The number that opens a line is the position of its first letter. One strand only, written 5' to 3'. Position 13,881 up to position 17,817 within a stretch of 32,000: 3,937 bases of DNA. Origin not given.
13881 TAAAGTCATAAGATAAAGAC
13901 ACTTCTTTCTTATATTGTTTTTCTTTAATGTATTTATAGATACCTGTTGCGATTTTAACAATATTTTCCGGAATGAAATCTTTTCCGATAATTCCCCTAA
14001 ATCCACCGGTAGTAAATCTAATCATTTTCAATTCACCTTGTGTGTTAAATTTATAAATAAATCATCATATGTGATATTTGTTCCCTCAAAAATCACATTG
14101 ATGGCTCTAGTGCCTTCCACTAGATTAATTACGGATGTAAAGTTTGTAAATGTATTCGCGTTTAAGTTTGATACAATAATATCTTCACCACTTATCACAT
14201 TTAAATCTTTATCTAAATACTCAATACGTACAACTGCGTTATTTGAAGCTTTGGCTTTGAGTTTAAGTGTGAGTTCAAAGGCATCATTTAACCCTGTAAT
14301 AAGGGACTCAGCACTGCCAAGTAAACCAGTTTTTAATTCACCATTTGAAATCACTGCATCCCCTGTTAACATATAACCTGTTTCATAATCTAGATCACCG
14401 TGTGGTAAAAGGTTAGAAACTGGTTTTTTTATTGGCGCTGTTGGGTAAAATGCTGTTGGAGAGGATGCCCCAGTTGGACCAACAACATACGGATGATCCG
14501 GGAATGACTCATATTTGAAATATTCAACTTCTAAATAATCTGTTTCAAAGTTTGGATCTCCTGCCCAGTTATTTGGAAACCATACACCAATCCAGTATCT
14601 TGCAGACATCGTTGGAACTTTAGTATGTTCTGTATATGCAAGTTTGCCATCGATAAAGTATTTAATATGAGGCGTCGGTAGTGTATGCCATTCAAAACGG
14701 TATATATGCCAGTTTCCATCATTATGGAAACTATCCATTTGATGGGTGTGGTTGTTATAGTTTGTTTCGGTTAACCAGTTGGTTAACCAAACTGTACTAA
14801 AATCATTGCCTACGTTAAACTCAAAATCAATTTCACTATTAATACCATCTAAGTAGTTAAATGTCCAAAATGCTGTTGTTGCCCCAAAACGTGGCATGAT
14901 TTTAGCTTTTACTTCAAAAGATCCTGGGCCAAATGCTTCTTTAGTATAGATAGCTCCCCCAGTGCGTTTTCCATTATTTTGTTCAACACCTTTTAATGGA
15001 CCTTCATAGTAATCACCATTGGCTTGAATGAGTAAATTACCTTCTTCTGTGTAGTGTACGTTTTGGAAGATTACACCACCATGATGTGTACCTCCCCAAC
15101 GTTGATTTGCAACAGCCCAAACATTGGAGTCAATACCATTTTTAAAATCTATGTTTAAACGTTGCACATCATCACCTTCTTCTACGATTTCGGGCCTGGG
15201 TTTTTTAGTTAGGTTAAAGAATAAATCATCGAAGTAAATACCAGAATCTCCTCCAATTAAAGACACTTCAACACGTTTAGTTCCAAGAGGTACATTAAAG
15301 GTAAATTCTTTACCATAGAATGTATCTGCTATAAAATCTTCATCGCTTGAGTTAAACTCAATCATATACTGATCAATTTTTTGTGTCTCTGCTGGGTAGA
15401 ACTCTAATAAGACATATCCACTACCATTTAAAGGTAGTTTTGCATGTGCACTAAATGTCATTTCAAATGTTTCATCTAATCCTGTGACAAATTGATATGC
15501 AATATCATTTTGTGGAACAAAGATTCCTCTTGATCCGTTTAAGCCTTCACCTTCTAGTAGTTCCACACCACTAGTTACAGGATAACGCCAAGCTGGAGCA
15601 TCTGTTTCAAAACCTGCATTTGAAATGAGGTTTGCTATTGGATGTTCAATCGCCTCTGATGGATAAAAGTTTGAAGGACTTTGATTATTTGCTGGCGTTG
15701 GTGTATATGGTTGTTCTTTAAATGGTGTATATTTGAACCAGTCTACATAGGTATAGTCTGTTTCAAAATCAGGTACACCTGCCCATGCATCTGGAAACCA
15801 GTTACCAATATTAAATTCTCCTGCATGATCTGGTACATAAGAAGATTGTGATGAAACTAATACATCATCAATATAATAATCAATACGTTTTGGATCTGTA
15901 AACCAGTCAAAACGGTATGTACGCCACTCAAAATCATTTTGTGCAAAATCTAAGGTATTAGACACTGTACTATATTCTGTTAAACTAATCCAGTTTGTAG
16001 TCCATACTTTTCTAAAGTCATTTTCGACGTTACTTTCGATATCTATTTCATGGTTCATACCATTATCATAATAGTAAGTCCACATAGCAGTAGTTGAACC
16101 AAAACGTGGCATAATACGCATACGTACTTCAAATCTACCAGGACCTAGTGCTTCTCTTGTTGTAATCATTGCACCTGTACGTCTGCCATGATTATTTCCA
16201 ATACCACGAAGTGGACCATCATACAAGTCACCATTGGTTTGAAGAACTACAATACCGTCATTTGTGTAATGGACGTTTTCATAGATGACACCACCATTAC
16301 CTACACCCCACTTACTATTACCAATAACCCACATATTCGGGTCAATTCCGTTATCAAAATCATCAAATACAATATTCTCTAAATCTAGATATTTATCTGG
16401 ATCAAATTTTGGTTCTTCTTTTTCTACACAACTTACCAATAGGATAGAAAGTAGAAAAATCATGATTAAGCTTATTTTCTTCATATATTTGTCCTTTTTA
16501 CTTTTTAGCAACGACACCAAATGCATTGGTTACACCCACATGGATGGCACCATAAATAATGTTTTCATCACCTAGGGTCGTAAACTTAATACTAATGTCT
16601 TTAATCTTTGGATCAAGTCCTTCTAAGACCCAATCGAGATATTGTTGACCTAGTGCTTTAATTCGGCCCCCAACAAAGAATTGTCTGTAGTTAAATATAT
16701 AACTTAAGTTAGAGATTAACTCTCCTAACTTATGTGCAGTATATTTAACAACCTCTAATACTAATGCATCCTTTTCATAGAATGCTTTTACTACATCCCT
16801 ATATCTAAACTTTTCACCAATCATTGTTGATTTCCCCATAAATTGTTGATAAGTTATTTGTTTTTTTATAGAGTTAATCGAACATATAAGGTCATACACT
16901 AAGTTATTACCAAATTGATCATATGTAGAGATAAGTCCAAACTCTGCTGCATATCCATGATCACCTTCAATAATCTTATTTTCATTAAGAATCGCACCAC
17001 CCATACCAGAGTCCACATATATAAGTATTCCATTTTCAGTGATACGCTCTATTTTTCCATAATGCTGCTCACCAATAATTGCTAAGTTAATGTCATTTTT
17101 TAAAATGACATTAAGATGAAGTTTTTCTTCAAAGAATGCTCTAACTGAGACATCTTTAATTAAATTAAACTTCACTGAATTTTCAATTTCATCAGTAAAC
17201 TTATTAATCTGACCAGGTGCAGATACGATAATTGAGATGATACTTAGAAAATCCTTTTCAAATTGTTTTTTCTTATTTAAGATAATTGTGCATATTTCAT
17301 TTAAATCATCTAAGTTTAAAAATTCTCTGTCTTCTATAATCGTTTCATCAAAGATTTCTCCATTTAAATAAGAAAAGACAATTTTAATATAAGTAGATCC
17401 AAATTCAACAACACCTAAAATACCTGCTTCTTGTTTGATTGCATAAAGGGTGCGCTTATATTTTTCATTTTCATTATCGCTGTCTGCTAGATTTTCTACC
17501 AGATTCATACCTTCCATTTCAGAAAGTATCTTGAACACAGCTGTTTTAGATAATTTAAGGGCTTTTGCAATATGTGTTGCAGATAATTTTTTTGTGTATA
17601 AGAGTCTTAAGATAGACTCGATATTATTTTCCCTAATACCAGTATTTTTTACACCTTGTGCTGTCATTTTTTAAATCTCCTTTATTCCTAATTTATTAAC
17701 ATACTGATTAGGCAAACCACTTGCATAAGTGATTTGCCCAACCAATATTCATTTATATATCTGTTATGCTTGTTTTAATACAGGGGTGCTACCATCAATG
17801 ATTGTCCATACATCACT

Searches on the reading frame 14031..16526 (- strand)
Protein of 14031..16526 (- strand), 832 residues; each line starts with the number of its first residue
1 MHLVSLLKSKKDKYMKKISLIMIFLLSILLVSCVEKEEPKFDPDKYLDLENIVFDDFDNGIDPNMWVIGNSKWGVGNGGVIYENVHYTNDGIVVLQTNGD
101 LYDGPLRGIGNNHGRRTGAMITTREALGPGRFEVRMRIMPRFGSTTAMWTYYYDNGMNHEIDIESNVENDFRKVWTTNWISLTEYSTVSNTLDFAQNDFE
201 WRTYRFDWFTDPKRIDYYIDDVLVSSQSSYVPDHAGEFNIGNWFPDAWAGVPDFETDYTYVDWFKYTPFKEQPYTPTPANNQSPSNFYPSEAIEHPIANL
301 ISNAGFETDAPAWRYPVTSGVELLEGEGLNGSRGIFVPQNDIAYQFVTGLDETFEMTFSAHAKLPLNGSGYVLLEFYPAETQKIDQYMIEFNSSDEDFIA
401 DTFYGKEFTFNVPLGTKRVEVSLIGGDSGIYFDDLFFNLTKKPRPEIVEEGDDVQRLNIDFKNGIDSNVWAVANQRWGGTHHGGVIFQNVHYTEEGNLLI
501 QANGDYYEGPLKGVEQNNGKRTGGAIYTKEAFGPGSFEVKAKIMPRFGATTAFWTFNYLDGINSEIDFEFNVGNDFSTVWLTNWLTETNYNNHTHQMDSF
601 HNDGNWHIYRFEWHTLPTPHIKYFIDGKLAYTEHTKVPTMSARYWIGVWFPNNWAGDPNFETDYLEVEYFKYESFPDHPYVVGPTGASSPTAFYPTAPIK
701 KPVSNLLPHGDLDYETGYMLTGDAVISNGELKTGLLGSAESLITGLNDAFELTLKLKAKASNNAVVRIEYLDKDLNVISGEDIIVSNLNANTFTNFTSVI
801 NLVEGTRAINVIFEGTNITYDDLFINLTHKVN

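Call 30: search_protein_families(library=pfam, proteins=[window:14031-16526:-], max_evalue=0.0001)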
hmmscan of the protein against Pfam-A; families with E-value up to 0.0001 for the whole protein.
window:14031-16526:- (832 aa): 1 family
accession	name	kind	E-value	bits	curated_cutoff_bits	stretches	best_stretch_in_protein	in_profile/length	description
PF00722.28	Glyco_hydro_16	-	4.7e-23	82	22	2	515-664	23-173/175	Glycosyl hydrolases family 16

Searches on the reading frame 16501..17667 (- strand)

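Call 30: search_protein_families(library=pfam, proteins=[window:16501-17667:-], max_evalue=0.0001)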
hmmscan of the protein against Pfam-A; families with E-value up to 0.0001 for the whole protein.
window:16501-17667:- (389 aa): 2 families
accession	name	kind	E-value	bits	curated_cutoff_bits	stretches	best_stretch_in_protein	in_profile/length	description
PF00480.26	ROK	-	2.1e-24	87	22.9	1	87-342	4-250/294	ROK family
PF01978.25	TrmB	-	2.2e-05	24.6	25.6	1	8-63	3-58/68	Sugar-specific transcriptional regulator TrmB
